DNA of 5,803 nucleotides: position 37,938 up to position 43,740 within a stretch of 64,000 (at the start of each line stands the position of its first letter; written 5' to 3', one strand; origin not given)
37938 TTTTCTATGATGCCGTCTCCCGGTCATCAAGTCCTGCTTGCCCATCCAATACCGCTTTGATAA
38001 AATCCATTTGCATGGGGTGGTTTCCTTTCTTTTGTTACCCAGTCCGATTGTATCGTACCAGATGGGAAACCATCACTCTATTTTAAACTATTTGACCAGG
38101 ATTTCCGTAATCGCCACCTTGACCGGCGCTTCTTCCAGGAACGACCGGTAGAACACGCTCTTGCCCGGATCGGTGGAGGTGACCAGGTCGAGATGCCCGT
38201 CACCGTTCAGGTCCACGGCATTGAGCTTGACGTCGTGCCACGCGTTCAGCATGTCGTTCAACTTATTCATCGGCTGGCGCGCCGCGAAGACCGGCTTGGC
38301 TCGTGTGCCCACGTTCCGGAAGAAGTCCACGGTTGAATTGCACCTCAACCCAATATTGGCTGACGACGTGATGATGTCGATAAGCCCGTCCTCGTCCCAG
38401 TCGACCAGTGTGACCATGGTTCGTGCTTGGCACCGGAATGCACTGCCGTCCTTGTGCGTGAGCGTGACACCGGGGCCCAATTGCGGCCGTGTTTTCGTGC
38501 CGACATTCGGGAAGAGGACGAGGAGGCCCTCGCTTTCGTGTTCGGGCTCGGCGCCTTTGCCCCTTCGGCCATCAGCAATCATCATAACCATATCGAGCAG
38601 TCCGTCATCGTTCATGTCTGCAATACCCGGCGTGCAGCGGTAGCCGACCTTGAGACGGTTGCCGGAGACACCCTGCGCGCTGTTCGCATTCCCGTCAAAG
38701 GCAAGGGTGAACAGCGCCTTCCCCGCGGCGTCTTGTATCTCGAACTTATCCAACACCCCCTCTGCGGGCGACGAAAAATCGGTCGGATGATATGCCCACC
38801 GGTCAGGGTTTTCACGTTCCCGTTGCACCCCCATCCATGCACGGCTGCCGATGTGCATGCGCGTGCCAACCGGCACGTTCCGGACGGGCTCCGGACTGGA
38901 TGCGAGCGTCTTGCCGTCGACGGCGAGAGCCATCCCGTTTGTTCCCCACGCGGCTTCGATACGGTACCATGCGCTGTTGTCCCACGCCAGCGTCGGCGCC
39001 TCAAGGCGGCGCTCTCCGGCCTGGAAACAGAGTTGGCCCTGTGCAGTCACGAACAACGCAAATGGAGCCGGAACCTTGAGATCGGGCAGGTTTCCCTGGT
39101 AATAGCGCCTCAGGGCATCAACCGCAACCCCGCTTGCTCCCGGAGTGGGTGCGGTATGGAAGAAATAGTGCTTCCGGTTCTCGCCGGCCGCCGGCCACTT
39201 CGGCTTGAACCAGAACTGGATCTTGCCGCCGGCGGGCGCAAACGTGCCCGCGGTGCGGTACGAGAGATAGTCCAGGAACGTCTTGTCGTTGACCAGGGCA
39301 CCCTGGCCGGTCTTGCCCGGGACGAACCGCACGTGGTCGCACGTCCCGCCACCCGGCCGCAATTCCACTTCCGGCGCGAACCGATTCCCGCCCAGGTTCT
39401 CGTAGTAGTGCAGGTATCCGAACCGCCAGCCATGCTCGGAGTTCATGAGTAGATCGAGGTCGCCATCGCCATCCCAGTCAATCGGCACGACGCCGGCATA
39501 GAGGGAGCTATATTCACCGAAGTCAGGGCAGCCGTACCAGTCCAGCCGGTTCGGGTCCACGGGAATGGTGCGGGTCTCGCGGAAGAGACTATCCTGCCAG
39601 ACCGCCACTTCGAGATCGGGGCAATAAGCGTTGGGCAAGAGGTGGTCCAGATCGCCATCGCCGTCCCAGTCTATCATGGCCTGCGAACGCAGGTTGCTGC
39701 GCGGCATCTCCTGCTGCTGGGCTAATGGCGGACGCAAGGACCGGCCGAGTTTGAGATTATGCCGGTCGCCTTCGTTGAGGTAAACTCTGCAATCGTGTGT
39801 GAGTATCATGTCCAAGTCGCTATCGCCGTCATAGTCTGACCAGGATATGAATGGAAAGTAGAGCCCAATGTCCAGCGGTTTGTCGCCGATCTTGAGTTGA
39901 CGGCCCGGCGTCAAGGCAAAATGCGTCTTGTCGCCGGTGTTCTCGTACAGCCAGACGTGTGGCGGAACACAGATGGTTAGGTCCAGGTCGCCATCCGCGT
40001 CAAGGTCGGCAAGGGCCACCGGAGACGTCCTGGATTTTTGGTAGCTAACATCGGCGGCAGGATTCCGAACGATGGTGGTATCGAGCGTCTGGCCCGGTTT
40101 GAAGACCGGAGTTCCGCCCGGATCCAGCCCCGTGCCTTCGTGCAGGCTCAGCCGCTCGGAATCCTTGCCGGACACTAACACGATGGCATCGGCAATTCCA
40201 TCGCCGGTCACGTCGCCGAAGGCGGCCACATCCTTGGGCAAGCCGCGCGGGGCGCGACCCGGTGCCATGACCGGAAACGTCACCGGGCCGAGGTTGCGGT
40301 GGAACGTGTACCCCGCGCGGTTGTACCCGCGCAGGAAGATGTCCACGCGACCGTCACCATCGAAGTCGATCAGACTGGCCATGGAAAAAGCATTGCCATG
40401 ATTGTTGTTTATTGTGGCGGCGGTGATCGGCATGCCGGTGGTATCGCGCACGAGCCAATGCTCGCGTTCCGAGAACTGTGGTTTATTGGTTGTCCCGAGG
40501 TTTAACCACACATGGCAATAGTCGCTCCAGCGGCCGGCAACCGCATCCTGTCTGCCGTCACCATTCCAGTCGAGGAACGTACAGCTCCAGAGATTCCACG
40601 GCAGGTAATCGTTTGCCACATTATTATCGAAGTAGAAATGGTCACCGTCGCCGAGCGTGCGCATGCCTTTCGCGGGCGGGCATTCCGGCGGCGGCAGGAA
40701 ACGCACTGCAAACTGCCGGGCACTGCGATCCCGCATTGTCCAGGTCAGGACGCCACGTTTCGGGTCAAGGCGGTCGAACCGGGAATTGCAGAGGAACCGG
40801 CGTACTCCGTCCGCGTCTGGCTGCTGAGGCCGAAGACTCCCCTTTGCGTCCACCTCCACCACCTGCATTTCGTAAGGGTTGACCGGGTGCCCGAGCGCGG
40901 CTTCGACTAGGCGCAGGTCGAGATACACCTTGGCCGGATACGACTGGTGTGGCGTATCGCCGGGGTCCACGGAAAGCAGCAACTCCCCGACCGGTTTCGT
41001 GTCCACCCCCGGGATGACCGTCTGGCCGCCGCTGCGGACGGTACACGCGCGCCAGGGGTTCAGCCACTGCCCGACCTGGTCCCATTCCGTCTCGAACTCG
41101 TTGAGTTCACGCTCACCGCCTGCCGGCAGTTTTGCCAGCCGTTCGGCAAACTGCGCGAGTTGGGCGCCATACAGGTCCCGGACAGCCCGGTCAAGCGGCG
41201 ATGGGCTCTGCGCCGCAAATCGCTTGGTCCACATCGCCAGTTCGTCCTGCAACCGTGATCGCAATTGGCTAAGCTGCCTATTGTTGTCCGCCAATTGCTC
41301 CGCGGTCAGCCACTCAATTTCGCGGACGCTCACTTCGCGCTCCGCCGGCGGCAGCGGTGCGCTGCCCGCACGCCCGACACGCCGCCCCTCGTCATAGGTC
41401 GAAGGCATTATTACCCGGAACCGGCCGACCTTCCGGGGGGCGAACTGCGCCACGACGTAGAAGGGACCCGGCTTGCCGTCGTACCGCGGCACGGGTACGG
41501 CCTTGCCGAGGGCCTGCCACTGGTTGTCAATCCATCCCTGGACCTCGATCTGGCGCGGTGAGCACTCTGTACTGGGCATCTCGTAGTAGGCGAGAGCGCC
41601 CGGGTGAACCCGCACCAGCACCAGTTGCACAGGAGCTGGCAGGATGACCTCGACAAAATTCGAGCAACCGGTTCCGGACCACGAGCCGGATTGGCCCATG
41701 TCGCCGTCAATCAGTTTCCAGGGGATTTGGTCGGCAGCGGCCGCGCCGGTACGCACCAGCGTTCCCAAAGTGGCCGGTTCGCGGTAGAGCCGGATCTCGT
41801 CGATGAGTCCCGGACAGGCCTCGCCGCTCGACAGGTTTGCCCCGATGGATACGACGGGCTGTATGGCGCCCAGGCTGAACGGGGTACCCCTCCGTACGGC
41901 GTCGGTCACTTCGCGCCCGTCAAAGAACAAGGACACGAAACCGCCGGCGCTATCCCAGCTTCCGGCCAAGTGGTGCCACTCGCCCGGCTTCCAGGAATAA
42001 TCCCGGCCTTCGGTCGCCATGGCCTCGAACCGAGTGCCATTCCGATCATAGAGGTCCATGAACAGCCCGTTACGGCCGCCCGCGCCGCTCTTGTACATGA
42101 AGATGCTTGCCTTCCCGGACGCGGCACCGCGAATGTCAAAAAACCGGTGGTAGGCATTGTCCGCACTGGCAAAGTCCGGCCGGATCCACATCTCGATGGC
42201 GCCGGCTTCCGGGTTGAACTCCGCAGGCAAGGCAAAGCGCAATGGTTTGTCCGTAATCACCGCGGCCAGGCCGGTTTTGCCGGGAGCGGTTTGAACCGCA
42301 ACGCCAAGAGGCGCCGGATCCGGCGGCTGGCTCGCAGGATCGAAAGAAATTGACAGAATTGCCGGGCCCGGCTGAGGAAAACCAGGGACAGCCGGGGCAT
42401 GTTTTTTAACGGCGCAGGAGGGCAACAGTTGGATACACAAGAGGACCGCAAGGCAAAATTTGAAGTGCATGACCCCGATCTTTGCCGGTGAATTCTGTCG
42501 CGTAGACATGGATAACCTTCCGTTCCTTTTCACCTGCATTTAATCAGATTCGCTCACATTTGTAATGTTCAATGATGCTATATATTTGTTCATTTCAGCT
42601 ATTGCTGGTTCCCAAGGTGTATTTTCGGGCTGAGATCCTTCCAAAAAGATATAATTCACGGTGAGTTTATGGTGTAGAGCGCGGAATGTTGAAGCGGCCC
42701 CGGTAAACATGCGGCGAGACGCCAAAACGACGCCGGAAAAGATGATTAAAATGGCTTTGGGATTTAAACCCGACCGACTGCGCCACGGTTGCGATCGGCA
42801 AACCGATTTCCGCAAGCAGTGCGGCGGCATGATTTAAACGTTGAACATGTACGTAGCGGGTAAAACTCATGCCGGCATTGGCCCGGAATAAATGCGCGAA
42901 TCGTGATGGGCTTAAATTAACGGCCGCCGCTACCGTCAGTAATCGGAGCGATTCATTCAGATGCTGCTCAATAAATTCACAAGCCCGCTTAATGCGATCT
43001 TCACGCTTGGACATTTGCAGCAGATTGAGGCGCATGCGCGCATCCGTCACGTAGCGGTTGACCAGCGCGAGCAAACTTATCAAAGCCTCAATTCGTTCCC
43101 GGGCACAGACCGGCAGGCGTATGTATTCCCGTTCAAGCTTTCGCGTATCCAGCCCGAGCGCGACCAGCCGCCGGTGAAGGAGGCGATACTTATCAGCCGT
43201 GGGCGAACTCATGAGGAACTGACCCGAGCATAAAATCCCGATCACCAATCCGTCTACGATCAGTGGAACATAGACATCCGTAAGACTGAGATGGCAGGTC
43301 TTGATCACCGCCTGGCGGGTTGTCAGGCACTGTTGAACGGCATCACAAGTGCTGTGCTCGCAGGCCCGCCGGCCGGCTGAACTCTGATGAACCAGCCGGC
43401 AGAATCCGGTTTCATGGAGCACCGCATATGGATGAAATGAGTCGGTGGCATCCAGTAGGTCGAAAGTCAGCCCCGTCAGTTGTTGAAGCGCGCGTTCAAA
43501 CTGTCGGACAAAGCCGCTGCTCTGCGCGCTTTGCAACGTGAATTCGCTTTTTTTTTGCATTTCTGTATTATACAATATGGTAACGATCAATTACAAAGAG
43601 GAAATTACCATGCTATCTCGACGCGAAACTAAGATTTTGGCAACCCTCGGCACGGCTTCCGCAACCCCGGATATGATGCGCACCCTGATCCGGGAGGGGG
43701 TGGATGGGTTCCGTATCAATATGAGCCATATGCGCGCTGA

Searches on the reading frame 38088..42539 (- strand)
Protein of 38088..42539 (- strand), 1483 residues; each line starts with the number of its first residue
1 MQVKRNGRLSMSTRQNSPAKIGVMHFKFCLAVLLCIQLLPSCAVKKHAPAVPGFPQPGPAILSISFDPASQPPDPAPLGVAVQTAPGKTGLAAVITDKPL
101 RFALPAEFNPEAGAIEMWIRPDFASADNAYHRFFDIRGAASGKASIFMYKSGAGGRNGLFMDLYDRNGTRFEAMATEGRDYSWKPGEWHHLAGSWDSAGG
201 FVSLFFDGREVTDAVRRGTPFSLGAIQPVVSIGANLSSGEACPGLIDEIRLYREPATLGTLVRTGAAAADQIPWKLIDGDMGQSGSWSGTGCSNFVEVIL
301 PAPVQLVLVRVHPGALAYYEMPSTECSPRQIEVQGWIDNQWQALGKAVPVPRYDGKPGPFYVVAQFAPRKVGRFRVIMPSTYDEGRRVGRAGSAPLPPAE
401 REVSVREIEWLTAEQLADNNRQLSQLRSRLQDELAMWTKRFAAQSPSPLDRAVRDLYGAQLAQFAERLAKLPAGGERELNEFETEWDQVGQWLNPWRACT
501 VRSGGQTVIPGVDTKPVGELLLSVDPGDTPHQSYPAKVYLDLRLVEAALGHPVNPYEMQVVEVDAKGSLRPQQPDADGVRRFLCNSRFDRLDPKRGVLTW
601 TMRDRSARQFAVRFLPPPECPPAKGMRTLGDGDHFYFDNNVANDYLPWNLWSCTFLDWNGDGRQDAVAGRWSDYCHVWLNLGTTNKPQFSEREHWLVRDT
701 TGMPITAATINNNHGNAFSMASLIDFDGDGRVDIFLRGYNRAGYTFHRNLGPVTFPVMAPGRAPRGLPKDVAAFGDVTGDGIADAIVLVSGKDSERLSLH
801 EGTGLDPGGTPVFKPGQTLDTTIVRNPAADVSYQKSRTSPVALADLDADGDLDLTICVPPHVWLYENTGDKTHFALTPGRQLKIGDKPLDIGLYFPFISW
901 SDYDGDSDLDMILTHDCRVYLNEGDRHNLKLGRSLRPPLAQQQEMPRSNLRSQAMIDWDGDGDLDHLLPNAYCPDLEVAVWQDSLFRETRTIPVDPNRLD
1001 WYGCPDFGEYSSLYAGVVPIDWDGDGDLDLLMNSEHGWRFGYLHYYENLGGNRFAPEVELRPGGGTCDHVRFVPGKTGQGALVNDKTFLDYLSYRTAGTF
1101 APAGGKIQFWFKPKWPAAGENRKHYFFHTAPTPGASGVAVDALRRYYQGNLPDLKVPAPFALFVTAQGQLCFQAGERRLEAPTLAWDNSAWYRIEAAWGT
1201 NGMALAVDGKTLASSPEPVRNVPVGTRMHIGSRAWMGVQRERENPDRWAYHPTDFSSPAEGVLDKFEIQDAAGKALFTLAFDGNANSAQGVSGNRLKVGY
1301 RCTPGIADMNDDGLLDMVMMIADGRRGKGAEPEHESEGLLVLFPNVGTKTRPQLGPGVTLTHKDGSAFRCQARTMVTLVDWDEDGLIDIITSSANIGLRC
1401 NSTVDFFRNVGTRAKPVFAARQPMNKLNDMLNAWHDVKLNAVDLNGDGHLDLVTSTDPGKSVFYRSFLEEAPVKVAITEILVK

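Call 51: search_protein_families(library=pfam, proteins=[window:38088-42539:-])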
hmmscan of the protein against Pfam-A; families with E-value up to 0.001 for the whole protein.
window:38088-42539:- (1483 aa): 4 families
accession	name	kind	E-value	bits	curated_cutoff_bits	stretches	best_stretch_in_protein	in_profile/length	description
PF13517.12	FG-GAP_3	-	2.2e-29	102.3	26.9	3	725-787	1-61/61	FG-GAP-like repeat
PF13385.13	Laminin_G_3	-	2.6e-18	67.1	27.6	1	107-255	13-144/151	Concanavalin A-like lectin/glucanases superfamily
PF01839.29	FG-GAP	-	2.2e-06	27.9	22.1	0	1441-1457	7-23/37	FG-GAP repeat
PF12256.14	TcdB_toxin_midN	-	6e-05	22.9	24.8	0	1435-1460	26-50/181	Insecticide toxin TcdB middle/N-terminal region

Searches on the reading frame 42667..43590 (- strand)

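Call 51: search_protein_families(library=pfam, proteins=[window:42667-43590:-])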
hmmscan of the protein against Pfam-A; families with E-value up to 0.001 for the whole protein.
window:42667-43590:- (307 aa): 3 families
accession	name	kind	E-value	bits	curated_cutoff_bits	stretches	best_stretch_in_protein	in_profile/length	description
PF12833.13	HTH_18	-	1.6e-25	89.7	33.6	1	221-298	2-79/80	Helix-turn-helix domain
PF10114.15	PocR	-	3.3e-22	79.4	23.9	1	34-183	14-159/162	Sensory domain found in PocR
PF00165.29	HTH_AraC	-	5.7e-20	71.4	26.6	2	264-297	9-41/42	Bacterial regulatory helix-turn-helix proteins, AraC family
